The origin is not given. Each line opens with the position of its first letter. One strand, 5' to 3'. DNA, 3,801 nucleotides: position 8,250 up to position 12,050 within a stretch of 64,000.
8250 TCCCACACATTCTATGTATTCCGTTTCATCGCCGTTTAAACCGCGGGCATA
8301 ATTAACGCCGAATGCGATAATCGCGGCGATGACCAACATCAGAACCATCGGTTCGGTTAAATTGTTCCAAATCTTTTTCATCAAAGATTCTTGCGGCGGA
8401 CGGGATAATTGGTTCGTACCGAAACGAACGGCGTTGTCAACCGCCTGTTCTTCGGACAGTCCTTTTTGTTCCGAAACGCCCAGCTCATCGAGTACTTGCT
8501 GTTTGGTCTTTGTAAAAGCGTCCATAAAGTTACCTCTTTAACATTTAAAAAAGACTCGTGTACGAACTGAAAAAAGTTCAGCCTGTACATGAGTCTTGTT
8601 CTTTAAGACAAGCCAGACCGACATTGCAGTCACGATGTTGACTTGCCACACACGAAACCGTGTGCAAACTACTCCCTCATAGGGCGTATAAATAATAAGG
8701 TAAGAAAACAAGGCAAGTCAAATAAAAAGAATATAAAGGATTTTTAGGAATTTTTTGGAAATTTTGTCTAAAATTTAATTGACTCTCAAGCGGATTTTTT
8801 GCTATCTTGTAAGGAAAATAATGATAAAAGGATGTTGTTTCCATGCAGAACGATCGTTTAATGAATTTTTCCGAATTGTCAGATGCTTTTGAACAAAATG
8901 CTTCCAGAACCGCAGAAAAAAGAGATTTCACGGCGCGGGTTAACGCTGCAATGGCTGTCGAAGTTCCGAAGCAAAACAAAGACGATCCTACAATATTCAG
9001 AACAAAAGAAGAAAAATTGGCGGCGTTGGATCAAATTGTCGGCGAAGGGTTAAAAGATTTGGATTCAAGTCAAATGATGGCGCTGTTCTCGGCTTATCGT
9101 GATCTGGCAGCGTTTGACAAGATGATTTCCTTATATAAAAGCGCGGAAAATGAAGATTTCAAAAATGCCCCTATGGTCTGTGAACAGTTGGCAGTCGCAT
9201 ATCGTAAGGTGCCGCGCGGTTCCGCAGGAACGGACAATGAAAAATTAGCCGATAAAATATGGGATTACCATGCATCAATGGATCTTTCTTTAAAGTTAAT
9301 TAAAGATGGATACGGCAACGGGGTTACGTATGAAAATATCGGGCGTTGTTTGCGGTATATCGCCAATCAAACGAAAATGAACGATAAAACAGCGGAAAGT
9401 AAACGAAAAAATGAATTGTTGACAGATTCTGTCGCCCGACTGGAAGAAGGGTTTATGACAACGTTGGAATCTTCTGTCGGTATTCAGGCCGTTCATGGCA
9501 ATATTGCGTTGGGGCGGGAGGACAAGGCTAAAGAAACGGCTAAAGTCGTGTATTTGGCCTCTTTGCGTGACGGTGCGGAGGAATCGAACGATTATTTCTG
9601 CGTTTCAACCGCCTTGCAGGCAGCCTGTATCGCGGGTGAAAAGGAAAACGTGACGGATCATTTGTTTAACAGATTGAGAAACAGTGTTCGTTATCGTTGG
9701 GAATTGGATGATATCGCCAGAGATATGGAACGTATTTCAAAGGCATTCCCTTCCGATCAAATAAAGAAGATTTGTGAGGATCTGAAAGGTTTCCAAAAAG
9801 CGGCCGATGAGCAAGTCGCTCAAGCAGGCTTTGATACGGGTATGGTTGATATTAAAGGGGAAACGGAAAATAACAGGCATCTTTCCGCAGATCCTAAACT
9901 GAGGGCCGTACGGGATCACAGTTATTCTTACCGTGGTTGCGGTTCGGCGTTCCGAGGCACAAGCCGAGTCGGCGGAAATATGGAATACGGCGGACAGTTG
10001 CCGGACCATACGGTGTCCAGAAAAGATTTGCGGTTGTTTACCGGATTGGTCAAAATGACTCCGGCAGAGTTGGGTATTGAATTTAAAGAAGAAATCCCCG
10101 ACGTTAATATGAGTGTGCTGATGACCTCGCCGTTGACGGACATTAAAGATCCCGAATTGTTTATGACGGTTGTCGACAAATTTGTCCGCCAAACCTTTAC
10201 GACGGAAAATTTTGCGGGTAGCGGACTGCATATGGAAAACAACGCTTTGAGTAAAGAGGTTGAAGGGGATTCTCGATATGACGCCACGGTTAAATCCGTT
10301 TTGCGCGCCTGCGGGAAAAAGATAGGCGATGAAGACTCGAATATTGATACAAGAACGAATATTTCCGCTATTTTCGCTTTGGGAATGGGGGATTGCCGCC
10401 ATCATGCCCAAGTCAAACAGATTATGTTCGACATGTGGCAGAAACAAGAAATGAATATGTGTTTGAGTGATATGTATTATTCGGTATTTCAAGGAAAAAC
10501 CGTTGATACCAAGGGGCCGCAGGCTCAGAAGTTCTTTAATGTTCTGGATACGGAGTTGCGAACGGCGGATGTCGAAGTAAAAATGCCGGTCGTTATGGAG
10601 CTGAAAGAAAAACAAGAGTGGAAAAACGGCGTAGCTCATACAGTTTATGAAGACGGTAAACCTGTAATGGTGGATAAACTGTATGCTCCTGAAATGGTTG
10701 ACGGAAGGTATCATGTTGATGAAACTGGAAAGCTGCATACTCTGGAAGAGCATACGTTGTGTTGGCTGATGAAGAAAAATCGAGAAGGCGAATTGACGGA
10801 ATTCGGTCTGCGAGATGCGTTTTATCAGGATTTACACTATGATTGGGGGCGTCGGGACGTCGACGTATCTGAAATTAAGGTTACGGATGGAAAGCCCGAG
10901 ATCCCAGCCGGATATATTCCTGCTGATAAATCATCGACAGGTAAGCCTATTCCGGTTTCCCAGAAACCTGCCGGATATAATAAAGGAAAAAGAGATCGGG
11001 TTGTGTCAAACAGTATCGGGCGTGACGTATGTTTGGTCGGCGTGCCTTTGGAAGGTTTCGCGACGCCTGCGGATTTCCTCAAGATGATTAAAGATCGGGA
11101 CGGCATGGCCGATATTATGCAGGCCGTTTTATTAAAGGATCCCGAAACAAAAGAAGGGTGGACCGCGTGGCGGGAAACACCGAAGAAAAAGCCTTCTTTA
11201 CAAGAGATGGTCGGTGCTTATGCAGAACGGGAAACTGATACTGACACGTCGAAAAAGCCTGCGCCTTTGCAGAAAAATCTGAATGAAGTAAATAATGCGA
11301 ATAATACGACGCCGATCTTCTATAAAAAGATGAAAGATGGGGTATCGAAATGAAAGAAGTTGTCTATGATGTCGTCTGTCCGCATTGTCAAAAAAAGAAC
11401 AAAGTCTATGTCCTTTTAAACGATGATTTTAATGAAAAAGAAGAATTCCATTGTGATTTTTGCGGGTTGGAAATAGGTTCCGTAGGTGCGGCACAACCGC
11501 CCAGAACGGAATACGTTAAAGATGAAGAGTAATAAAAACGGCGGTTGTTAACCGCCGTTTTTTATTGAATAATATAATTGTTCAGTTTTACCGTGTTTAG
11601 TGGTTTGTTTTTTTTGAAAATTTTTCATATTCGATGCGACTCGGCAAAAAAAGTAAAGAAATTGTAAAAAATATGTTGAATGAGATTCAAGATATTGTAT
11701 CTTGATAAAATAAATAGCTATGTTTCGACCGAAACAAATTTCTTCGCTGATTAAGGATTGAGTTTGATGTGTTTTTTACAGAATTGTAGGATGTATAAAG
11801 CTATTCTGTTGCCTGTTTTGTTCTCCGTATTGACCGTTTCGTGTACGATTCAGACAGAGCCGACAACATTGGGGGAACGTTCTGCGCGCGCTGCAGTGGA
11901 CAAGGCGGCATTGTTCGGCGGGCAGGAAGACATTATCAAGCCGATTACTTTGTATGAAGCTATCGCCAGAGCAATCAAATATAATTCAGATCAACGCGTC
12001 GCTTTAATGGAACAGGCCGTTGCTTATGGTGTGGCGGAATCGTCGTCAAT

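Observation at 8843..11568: Orphan 836-aa soluble protein with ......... motif, translationally coupled to a zinc-ribbon miniprotein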

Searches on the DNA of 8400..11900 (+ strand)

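Call 83: search_rna_families(source=window, start=8400, end=11900, threshold=evalue, max_evalue=1)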
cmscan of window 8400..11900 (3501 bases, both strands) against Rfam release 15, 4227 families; matches with E-value up to 1: 4.
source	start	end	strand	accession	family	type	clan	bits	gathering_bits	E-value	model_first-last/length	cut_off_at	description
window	11527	11609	-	RF02053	STnc430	Gene; sRNA;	-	29.2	47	0.083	1-162/162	no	Enterobacterial sRNA STnc430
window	11531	11564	-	RF02629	RmaA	Gene; sRNA;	-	23.2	57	0.69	14-47/113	no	Regulator of motility and amylovoran A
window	11432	11572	+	RF00558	L20_leader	Cis-reg; leader;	-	20.5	58.7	0.94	1-127/127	no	Ribosomal protein L20 leader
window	11418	11574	+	RF00084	CsrC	Gene; sRNA;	CL00106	17.9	61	0.02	1-255/255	no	CsrC RNA family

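Call 97: search_dna_similar(query=window:8843-11532:+, collection=plasmids, mode=distant, max_rows=5)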
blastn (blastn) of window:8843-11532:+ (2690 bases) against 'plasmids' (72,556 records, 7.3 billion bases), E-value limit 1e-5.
No match.
